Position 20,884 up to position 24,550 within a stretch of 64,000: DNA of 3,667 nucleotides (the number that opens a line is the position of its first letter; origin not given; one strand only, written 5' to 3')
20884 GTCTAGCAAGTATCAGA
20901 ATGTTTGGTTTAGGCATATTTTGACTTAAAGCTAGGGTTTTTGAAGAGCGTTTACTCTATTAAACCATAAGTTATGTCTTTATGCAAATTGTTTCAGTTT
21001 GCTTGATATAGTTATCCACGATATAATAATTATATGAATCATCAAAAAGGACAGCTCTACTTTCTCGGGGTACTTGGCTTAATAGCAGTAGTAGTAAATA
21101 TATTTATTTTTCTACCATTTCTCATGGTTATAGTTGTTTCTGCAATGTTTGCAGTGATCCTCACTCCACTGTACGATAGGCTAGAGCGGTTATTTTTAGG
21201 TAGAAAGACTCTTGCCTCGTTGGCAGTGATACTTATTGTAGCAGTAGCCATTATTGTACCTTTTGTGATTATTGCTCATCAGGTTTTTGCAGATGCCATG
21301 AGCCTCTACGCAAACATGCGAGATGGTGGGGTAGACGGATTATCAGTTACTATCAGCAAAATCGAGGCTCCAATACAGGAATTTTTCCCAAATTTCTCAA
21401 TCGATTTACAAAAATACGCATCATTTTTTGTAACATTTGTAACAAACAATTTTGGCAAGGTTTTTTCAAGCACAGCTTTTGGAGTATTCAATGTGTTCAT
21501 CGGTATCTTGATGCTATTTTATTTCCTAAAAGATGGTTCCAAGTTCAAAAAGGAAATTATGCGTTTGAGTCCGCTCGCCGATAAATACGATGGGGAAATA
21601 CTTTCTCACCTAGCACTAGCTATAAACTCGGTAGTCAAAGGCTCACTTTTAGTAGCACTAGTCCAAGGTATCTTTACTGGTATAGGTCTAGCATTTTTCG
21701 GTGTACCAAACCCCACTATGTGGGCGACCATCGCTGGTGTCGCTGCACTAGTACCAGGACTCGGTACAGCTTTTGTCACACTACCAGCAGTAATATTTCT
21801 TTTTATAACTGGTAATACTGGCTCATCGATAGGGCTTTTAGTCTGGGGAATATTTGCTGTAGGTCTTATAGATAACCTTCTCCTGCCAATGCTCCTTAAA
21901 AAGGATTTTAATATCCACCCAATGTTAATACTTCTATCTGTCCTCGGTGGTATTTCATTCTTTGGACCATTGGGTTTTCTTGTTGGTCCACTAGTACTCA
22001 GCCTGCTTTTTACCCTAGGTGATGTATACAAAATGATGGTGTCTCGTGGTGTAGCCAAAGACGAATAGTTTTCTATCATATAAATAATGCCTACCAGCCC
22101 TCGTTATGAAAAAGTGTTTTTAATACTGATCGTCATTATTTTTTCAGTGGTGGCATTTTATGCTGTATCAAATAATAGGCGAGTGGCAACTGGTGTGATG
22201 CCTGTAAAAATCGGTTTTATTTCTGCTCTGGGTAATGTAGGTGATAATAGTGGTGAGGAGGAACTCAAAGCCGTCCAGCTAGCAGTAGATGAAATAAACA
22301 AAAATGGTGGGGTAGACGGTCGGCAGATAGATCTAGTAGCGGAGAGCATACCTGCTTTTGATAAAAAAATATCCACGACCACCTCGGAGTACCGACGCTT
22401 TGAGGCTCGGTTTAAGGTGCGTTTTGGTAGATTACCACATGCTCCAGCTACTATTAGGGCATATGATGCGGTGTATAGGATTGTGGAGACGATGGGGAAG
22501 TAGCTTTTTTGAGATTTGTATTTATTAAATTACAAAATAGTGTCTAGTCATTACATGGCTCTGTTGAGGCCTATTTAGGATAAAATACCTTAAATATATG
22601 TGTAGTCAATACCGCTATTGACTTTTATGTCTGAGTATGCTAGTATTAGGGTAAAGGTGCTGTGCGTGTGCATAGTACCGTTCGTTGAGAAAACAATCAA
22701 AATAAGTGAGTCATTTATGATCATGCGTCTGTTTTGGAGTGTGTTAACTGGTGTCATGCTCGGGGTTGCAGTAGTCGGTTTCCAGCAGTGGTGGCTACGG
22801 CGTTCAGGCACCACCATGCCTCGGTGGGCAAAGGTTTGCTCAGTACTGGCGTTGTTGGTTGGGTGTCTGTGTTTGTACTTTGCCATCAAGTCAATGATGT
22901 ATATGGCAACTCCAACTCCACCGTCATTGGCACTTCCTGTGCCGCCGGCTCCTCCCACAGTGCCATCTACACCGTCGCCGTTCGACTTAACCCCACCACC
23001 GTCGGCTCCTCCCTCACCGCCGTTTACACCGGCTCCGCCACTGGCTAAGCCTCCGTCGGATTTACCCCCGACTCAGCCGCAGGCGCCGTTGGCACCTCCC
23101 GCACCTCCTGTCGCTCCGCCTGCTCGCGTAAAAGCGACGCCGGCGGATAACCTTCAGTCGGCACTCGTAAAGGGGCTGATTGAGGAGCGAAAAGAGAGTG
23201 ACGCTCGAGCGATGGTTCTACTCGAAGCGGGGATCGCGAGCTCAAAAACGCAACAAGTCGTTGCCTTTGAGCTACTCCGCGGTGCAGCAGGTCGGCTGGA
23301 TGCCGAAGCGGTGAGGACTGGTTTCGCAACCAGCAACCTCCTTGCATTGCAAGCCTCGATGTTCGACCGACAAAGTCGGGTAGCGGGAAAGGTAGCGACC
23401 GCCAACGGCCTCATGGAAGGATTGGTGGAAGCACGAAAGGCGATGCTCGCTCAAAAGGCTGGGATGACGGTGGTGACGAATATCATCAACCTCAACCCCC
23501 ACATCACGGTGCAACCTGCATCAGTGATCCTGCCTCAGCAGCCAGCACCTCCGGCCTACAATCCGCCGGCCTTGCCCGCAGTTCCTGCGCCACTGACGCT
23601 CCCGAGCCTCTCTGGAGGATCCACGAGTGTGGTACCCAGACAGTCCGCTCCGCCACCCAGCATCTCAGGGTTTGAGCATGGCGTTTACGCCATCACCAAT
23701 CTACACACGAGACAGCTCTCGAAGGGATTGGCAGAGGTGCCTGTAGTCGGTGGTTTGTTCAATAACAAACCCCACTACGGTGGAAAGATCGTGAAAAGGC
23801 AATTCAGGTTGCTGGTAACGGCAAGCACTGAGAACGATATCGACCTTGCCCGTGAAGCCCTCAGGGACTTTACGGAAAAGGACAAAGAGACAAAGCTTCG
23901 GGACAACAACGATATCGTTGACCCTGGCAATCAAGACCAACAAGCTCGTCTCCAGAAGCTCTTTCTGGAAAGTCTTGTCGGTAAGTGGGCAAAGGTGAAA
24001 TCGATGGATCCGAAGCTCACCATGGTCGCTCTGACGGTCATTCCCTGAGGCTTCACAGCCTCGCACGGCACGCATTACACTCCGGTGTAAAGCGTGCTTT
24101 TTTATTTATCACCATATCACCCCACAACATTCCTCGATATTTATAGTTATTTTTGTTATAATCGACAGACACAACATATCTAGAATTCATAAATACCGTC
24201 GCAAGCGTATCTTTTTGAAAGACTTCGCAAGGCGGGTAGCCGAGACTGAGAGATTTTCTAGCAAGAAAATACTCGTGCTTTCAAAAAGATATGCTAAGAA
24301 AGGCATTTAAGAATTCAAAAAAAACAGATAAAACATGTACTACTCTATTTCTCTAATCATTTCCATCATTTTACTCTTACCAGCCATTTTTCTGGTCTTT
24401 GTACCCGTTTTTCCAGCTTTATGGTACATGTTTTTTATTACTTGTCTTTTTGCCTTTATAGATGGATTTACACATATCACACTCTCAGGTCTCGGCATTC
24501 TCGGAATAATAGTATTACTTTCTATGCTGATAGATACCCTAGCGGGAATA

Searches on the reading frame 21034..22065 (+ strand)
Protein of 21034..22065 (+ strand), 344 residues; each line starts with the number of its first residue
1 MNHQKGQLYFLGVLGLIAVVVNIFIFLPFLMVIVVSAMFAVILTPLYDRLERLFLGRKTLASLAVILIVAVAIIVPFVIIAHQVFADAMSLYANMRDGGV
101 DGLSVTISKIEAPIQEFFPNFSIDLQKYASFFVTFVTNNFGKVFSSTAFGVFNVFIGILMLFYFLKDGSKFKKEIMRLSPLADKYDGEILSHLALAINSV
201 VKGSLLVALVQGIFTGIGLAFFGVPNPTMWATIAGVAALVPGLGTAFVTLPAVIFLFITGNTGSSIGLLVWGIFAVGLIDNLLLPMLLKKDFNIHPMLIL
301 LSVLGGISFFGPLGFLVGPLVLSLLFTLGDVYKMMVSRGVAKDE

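Call 34: find_related_loci(query=A4, collection=genome_contigs, flank=10000)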
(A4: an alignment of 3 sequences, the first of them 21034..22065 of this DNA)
Query A4 (344 aa) in genome_contigs; peptide patterns used: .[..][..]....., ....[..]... (x = any residue, [..] = any of these).
51 stretches matched a pattern; 2 encode a relative of the query (tblastn E <= 1e-3); 2 distinct loci.
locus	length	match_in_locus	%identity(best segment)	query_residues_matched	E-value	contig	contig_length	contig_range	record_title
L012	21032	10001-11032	74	1-344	2e-158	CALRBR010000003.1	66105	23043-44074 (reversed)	MAG: Candidatus Taylorbacteria bacterium isolate AH-24oct19-230 genome assembly, contig: AH-24oct19-C698, whole genome s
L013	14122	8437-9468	65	1-344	2e-139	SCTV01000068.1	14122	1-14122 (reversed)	MAG: Patescibacteria group bacterium isolate FW305_bin.8 FW305_bin.8-36194, whole genome shotgun sequence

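Call 41: search_protein_families(library=pfam, proteins=[L012:2141-3004:-], max_evalue=1)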
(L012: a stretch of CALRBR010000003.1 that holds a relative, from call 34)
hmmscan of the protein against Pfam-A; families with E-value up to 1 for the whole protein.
L012:2141-3004:- (287 aa): 0 families

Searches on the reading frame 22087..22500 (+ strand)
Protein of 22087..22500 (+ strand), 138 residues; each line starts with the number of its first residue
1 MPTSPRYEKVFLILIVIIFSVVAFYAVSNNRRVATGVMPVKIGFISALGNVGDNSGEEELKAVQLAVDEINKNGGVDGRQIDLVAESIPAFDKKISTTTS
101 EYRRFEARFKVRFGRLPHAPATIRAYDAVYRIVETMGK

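Call 46: find_related_loci(query=A3, collection=metagenome_contigs, flank=6000)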
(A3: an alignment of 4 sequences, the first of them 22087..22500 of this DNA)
Query A3 (138 aa) in metagenome_contigs; peptide patterns used: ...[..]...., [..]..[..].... (x = any residue, [..] = any of these).
600 stretches matched a pattern (row limit reached: there are more); 285 encode a relative of the query (tblastn E <= 1e-3); the best 80 are kept; 80 distinct loci.
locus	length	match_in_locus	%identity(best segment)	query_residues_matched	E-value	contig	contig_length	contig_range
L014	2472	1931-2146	42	14-84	4e-13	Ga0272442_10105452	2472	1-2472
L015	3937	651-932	35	6-105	2e-10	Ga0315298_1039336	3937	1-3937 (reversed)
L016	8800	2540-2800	35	9-100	3e-10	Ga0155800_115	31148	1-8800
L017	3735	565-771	37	9-84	4e-10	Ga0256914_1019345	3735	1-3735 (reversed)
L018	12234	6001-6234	34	5-86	8e-10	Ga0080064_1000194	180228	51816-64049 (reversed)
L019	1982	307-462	48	33-84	1e-9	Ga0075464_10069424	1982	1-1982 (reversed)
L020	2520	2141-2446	33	12-116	1e-9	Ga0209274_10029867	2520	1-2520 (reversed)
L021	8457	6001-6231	35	10-86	1e-9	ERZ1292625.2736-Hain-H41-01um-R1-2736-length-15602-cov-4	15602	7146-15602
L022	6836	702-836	51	40-84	3e-9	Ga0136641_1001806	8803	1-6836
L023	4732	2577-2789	37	6-86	3e-9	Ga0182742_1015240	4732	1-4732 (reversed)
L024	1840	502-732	37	39-116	3e-9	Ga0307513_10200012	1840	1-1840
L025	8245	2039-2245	40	9-84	3e-9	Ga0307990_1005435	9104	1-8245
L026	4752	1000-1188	45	39-96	3e-9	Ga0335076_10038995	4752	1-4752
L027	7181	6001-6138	48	39-84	4e-9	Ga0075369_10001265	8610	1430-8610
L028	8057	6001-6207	39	9-84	6e-9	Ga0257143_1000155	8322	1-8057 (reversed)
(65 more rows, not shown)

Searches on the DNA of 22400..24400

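Call 84: search_rna_families(source=window, start=22400, end=24400, threshold=evalue, max_evalue=1)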
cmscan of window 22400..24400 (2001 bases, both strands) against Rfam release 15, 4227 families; matches with E-value up to 1: 1.
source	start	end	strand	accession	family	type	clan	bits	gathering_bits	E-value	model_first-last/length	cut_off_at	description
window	22882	22970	-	RF04320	RsmV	Gene; sRNA;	CL00106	13.4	100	0.59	1-196/196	no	RsmV RNA family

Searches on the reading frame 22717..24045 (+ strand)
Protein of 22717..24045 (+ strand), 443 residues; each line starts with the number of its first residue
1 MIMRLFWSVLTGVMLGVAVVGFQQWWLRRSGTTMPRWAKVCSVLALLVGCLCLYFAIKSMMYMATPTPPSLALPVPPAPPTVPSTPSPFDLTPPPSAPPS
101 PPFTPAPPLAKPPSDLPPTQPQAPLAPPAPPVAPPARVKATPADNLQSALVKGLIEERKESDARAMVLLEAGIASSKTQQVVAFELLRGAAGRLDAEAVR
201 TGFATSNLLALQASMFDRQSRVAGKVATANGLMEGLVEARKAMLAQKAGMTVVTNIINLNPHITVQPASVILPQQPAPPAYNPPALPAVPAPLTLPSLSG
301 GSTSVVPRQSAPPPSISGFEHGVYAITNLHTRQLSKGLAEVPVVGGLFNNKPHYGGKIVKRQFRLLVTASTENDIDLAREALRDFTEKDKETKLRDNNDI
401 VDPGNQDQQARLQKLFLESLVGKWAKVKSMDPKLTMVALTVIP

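Call 5: search_protein_families(library=pfam, proteins=[window:22717-24045:+], max_evalue=10)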
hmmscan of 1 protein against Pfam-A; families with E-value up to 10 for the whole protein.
window:22717-24045:+ (443 aa): 2 families
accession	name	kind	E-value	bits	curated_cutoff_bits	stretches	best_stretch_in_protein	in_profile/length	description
PF14093.11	DUF4271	-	0.02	15.2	29.7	1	3-64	50-107/206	Domain of unknown function (DUF4271)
PF05210.18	Sprouty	-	0.3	11.9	25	1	33-64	73-103/116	Sprouty protein (Spry)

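Call 6: search_protein_families(library=ncbifam, proteins=[window:22717-24045:+], max_evalue=10)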
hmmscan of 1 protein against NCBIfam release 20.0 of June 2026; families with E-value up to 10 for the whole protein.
window:22717-24045:+ (443 aa): 1 family
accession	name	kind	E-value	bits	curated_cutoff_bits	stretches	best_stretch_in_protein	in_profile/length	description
NF033761.1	gliding_GltJ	equivalog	6.5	5.7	450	1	40-148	377-490/671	adventurous gliding motility protein GltJ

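Call 7: search_protein_families(library=phrogs, proteins=[window:22717-24045:+], max_evalue=10)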
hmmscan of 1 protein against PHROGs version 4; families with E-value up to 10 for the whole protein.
window:22717-24045:+ (443 aa): 1 family
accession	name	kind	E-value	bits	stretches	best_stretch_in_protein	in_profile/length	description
phrog_197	-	moron, auxiliary metabolic gene and host takeover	0.0023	18.4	1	37-137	229-307/486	Zot-like toxin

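Call 8: find_homologous_proteins(query=window:22717-24045:+, max_evalue=0.001)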
Query window:22717-24045:+ (443 aa): 1 proteins with E <= 0.001 among 8000 candidates.
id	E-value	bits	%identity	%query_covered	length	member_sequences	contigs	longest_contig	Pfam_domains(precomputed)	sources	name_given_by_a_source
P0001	1.5e-286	968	100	100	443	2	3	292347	-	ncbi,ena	-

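Call 10: find_encoding_contigs(protein=P0001, flank=10000, max_places=10)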
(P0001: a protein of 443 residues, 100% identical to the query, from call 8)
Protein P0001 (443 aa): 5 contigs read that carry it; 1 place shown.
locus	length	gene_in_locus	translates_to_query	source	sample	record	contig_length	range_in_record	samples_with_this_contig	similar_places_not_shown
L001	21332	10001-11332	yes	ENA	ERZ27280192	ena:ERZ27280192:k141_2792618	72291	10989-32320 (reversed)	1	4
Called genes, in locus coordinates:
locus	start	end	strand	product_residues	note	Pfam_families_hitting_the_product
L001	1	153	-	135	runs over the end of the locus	-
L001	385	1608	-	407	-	PF12704:MacB_PCD, PF02687:FtsX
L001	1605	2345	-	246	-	PF02463:SMC_N (faint), PF13555:AAA_29 (weak), PF00005:ABC_tran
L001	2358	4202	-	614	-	PF25973:BSH_CzcB (faint), PF00364:Biotin_lipoyl (faint), PF25917:BSH_RND (weak), PF25990:Beta-barrel_YknX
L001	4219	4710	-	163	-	-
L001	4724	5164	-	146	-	-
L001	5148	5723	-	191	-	PF04542:Sigma70_r2, PF08281:Sigma70_r4_2, PF04545:Sigma70_r4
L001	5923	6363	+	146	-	PF08570:DUF1761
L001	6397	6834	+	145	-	PF02600:DsbB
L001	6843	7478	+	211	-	PF13098:Thioredoxin_2 (faint), PF13462:Thioredoxin_4, PF01323:DSBA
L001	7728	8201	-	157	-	-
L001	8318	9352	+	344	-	PF01594:AI-2E_transport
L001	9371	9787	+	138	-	PF13458:Peripla_BP_6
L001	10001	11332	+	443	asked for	-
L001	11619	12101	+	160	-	PF04306:DUF456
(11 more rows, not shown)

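Call 11: list_cluster_members(proteins=[P0001])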
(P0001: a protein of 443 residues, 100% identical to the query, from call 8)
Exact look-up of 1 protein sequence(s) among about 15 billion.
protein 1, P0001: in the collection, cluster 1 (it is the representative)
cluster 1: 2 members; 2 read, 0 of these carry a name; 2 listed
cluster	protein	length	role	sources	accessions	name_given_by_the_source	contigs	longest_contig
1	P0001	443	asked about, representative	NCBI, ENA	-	-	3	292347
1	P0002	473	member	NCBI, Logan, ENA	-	-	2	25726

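Call 13: find_encoding_contigs(protein=P0002, flank=10000, max_places=10)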
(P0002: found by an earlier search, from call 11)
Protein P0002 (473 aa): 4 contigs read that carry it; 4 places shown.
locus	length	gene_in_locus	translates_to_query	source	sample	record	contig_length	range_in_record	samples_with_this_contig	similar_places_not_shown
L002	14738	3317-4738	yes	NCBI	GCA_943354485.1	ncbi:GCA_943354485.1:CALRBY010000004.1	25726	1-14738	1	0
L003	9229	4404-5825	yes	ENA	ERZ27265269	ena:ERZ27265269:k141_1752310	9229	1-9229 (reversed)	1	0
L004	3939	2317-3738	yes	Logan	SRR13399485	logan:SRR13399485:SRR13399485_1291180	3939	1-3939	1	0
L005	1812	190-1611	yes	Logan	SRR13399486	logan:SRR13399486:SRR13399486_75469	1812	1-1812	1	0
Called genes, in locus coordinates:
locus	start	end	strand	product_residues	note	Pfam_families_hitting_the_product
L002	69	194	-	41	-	-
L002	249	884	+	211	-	PF13098:Thioredoxin_2 (faint), PF13462:Thioredoxin_4, PF01323:DSBA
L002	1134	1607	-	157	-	-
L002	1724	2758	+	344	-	PF01594:AI-2E_transport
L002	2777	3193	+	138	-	PF13458:Peripla_BP_6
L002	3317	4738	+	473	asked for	-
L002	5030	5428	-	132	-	-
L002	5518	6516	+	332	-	-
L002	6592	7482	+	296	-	PF17773:UPF0176_N, PF00581:Rhodanese, PF12368:Rhodanese_C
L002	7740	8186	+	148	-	-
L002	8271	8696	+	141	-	PF00293:NUDIX, PF14815:NUDIX_4 (weak)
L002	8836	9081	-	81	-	-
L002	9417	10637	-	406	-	PF01551:Peptidase_M23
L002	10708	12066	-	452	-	PF00749:tRNA-synt_1c, PF19269:Anticodon_2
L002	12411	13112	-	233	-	PF22935:RM44_endonuclase, PF14622:Ribonucleas_3_3, PF00636:Ribonuclease_3, PF00035:dsrm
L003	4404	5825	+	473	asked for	-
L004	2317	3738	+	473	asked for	-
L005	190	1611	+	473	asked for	-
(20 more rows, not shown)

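Call 49: predict_structure(alignment_id=A1)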
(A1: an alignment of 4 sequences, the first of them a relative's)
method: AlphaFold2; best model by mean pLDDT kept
length: 443 residues; sequences in the alignment: 4
mean_pLDDT: 48.9   pTM: 0.29
mean pLDDT of the five models: 48.9, 47.8, 45.2, 43.5, 41.9
residues with pLDDT >= 90: 0; 70-90: 104; 50-70: 66; < 50: 273
segments of 3 or more residues with pLDDT < 50: 63-87, 89-94, 99-151, 153-155, 161-317, 336-352, 393-399
pLDDT, mean of each block of 10 residues (from residue 1): 69 78 74 64 74 66 44 40 43 45 37 35 37 35 42 47 41 35 35 30 30 34 30 31 30 24 24 33 37 32 30 42 74 53 40 56 78 81 75 47 65 79 80 72 51
secondary structure, 60 per line:
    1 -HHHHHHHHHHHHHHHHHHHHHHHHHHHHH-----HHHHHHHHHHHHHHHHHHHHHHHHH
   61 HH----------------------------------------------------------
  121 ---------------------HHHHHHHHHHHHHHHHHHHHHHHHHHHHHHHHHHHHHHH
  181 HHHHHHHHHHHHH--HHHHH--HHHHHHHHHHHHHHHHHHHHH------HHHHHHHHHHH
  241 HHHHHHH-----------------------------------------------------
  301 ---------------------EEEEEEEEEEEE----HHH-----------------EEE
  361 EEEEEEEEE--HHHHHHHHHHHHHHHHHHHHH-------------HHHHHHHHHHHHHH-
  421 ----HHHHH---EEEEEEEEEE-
elements in order: H2-30 H36-62 H142-193 H196-200 H203-223 H230-247 E322-333 E358-369 H372-392 H406-419 H425-429 E433-442
